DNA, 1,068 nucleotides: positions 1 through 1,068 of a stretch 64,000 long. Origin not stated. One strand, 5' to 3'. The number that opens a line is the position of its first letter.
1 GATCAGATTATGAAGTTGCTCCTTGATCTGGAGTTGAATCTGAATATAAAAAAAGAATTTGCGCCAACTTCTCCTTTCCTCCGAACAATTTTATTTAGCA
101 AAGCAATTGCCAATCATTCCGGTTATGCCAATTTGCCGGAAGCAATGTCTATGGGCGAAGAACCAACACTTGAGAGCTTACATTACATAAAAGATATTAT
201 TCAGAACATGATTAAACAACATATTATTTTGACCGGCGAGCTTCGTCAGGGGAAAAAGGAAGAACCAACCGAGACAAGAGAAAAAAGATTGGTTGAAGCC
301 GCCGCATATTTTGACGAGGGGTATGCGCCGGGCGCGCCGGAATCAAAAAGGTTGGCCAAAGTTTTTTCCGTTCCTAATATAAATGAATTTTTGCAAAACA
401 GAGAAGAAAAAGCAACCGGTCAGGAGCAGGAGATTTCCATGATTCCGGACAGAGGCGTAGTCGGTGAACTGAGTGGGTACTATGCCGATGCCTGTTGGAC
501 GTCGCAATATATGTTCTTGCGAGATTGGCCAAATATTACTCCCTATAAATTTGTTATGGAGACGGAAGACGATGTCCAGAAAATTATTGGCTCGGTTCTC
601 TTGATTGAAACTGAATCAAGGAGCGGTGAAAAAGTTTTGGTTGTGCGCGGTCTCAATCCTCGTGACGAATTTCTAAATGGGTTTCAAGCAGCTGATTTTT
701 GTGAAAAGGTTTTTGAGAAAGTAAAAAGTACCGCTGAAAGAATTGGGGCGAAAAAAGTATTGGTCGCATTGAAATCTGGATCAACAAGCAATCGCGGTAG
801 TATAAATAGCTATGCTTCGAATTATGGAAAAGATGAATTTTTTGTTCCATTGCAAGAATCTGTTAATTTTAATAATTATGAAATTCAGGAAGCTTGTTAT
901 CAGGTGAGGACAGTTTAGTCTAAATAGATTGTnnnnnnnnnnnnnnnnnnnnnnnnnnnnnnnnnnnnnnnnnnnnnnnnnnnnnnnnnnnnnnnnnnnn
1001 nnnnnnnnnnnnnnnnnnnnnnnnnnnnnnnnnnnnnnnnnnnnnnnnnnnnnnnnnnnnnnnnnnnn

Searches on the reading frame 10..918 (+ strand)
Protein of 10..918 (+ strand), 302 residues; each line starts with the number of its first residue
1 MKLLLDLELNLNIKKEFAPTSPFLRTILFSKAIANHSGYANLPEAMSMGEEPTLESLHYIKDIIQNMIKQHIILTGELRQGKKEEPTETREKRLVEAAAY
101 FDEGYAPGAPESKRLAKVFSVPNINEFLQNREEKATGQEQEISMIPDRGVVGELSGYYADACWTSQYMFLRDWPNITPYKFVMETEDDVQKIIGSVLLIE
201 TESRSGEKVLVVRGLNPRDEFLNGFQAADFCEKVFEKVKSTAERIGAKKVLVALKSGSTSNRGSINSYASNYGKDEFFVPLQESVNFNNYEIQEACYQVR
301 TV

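Call 87: find_encoding_contigs(protein=window:10-918:+, flank=10000, max_places=1)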
Protein window:10-918:+ (302 aa): no gene with exactly this product is on record in the collection.
